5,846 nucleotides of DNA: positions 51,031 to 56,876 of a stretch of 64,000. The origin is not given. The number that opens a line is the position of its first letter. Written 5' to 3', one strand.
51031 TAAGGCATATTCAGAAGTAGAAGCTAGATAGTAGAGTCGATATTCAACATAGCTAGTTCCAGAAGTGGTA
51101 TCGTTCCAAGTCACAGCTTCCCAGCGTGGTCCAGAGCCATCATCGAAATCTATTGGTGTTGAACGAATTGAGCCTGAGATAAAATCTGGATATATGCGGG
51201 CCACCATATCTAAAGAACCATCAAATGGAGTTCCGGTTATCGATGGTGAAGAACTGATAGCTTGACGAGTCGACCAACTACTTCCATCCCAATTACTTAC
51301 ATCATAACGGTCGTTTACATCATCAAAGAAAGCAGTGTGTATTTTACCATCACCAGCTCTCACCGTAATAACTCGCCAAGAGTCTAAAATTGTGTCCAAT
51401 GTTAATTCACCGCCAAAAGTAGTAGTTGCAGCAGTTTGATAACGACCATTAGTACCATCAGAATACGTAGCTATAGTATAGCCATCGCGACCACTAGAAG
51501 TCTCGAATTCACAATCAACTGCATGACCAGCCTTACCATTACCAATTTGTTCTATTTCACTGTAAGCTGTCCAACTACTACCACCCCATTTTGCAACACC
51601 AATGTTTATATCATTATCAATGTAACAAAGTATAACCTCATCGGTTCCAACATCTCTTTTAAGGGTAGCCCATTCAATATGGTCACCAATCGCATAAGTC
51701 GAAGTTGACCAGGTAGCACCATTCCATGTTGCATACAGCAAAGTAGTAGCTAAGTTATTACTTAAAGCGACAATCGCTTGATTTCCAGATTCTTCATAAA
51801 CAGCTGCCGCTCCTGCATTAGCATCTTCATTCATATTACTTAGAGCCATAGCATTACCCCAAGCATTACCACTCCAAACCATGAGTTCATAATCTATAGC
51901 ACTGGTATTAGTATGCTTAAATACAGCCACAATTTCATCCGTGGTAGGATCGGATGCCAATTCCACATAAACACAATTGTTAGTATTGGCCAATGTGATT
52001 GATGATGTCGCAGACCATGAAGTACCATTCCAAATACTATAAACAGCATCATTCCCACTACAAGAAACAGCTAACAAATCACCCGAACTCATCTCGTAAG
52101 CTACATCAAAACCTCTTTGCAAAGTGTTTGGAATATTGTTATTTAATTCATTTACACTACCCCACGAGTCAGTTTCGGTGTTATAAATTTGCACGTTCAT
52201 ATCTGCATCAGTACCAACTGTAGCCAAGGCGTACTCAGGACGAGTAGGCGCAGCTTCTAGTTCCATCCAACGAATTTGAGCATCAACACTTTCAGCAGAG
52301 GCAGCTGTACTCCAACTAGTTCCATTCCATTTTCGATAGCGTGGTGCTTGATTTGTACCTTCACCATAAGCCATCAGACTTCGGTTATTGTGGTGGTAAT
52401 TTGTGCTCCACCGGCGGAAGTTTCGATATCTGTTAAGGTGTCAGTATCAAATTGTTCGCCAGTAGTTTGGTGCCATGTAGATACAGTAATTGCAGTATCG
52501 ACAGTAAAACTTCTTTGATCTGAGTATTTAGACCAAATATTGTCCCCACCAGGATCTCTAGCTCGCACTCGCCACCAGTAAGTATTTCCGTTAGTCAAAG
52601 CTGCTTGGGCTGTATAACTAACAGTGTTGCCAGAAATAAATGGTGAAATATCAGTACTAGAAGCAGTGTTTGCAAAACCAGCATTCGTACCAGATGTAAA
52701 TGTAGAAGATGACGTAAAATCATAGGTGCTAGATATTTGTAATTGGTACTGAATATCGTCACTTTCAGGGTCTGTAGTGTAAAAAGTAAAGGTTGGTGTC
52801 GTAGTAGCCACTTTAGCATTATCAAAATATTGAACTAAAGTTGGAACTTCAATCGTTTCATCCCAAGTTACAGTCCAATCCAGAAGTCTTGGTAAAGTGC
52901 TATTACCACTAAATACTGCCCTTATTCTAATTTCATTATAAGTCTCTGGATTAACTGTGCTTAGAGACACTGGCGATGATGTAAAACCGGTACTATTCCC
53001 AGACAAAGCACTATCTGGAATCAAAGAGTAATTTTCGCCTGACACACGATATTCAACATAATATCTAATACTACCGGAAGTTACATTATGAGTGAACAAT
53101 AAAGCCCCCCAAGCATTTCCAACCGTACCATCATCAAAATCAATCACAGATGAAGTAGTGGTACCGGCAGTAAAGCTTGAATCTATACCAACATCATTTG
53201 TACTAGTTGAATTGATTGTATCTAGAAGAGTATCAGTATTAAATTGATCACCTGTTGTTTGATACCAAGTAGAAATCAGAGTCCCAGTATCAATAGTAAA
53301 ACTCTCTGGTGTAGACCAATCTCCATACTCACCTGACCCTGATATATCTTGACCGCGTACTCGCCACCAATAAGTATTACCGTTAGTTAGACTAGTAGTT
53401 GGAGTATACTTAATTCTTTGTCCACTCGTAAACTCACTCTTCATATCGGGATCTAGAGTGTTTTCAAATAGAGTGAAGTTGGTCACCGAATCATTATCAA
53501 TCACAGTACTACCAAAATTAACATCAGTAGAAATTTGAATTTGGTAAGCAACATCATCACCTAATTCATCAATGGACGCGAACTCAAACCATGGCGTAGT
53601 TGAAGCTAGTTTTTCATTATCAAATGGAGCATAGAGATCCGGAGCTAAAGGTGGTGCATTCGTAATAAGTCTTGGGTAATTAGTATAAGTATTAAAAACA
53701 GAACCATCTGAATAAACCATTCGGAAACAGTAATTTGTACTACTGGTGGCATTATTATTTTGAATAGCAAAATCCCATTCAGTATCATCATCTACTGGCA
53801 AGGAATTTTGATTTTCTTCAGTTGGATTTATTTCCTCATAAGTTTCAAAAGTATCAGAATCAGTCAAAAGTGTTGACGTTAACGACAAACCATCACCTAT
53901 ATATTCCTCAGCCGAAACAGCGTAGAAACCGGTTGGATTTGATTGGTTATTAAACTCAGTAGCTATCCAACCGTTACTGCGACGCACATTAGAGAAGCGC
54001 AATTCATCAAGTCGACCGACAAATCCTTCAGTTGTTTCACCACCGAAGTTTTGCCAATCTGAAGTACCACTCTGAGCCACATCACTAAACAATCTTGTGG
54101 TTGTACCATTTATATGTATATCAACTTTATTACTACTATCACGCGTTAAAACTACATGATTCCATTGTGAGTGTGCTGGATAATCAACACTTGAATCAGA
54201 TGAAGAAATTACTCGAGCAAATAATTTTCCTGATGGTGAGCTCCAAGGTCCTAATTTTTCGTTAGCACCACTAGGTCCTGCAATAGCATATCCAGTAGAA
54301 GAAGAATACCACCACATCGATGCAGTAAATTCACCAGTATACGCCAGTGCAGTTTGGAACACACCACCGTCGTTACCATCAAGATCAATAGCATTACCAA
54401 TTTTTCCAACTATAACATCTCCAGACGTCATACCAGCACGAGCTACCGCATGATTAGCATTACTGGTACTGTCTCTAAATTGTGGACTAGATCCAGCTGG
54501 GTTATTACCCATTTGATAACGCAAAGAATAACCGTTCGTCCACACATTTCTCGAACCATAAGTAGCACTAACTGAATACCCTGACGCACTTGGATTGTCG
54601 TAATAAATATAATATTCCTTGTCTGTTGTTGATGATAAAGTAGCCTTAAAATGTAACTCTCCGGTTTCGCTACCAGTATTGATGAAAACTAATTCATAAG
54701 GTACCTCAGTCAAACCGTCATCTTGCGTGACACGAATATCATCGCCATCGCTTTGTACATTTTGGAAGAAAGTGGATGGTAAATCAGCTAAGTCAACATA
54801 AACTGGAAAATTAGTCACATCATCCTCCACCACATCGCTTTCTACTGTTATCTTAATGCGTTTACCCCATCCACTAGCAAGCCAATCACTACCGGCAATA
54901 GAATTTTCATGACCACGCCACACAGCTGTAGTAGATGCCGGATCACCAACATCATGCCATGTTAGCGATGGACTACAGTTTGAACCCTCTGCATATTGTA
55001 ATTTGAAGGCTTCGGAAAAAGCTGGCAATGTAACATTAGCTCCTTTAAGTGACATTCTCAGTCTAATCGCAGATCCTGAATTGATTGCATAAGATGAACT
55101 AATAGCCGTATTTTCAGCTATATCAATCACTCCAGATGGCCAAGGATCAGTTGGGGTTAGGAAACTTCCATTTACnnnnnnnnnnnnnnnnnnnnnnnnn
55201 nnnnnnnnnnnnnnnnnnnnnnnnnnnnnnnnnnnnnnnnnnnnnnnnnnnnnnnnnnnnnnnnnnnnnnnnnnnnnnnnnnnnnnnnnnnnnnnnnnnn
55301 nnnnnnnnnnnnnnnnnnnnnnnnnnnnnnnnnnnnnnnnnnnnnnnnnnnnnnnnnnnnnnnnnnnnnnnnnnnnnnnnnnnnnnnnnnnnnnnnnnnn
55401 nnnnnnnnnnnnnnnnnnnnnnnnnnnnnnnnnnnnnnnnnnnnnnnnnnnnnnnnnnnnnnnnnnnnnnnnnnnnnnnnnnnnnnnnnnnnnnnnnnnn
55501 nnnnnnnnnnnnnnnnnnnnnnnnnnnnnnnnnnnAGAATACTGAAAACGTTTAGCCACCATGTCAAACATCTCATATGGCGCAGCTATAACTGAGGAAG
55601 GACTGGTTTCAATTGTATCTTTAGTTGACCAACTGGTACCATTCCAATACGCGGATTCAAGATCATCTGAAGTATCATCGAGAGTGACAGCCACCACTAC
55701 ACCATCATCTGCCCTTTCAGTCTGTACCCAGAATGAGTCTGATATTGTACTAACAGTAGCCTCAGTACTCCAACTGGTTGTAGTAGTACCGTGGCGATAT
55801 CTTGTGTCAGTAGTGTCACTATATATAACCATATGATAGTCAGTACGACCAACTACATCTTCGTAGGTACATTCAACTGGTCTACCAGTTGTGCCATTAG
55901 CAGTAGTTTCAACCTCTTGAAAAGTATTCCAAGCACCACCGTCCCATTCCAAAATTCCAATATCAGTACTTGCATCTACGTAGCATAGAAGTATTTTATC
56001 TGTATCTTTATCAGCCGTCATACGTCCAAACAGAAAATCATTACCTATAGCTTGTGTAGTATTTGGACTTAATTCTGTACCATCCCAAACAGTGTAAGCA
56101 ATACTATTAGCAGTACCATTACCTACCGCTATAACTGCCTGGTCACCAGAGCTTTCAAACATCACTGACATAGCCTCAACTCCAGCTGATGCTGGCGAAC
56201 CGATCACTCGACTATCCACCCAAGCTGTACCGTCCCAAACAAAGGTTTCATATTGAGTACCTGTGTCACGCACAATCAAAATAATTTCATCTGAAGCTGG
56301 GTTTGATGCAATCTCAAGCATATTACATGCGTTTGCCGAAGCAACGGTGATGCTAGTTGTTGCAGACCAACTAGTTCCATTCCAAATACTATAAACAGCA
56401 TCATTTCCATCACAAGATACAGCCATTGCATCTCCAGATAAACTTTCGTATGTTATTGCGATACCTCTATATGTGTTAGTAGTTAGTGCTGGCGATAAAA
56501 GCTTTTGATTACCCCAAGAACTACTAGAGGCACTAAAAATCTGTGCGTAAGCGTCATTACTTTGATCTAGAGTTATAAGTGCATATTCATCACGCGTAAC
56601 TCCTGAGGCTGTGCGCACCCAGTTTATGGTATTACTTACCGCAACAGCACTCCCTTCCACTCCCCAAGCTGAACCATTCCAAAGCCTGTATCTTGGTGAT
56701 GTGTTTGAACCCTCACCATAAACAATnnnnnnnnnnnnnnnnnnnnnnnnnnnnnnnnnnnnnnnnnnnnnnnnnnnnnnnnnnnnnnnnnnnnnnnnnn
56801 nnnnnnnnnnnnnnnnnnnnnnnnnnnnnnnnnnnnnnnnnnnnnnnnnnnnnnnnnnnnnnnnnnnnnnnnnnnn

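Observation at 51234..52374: A ~380-aa propeller-like WNGTSW module is shared by all three giant proteins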

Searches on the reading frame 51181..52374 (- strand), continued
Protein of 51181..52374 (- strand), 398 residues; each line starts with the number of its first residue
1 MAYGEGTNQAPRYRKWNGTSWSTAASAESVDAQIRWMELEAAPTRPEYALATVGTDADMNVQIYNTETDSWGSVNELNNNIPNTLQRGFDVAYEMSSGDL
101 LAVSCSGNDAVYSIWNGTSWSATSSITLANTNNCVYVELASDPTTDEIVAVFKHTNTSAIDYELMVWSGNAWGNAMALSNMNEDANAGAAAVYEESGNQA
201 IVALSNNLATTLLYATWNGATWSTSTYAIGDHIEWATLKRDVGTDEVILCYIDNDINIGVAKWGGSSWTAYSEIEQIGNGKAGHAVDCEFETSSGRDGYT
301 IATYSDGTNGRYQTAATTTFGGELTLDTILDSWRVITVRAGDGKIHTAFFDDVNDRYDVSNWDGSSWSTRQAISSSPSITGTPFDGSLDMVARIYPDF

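Call 80: fold_search(model_id=the predicted structure, library=viral)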
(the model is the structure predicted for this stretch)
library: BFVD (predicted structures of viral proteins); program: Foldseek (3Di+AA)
matches with E <= 10: 1012; with E <= 0.001: 138
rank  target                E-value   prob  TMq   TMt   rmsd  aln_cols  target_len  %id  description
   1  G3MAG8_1              1.6e-10  1.00  0.50  0.24  27.4       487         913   12  Gp427 [Bacillus phage G]
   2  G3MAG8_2              1.6e-10  1.00  0.47  0.23  23.1       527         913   11  Gp427 [Bacillus phage G]
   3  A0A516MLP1            1.3e-09  1.00  0.52  0.33  11.3       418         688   14  (no name in the UniProt tables at hand)
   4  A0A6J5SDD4            2.0e-09  1.00  0.63  0.39   6.5       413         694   11  WD40/YVTN repeat-like-containing domain containing protein [uncultured Caudovirales phage]
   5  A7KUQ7                2.3e-09  1.00  0.53  0.26  14.1       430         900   12  (no name in the UniProt tables at hand)
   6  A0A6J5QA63            2.9e-09  1.00  0.56  0.22   5.9       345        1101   13  Uncharacterized protein [uncultured Caudovirales phage]
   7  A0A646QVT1            6.8e-09  1.00  0.55  0.45  12.7       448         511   12  (no name in the UniProt tables at hand)
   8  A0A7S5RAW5            1.1e-08  1.00  0.50  0.31   7.4       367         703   14  (no name in the UniProt tables at hand)
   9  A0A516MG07            1.2e-08  1.00  0.43  0.22  20.3       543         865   11  (no name in the UniProt tables at hand)
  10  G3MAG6                2.1e-08  1.00  0.55  0.20  16.0       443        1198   13  Gp425 [Bacillus phage G]
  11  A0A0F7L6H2            3.6e-08  1.00  0.41  0.18  12.2       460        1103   11  Uncharacterized protein [uncultured marine virus]
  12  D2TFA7                4.9e-08  1.00  0.43  0.50   6.5       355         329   10  (no name in the UniProt tables at hand)
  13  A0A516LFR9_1          5.1e-08  1.00  0.26  0.10  26.5       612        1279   10  (no name in the UniProt tables at hand)
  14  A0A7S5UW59            6.3e-08  1.00  0.50  0.31   7.2       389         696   10  (no name in the UniProt tables at hand)
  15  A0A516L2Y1            7.3e-08  1.00  0.44  0.44  10.8       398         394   15  (no name in the UniProt tables at hand)
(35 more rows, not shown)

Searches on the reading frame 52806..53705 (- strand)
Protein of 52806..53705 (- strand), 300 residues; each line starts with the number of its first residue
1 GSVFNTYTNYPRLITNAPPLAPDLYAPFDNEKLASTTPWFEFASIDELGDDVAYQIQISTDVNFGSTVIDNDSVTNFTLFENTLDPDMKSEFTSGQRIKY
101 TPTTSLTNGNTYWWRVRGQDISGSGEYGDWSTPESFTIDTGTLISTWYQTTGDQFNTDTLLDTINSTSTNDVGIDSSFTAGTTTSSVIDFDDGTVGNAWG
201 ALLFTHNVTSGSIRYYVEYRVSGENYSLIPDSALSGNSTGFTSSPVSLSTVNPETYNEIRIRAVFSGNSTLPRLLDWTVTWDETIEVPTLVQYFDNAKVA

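Call 75: search_protein_families(library=pfam, proteins=[window:52806-53705:-], max_evalue=0.01)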
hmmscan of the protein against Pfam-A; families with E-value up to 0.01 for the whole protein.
window:52806-53705:- (300 aa): 1 family
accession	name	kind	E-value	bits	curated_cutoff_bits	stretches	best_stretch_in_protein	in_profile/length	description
PF25788.1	Ig_Rha78A_N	-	0.00038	21.1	27.4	1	52-138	36-101/105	Rha78A-like, N-terminal immunoglobulin domain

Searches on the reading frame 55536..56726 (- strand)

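Call 37: search_protein_families(library=ncbifam, proteins=[window:55536-56726:-], max_evalue=1)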
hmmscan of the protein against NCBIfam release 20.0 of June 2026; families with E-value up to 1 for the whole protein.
window:55536-56726:- (397 aa): 1 family
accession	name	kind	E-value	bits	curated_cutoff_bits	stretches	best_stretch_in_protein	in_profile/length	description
NF011003.0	PRK14429.1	equivalog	0.12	12.5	90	1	24-62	47-85/91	acylphosphatase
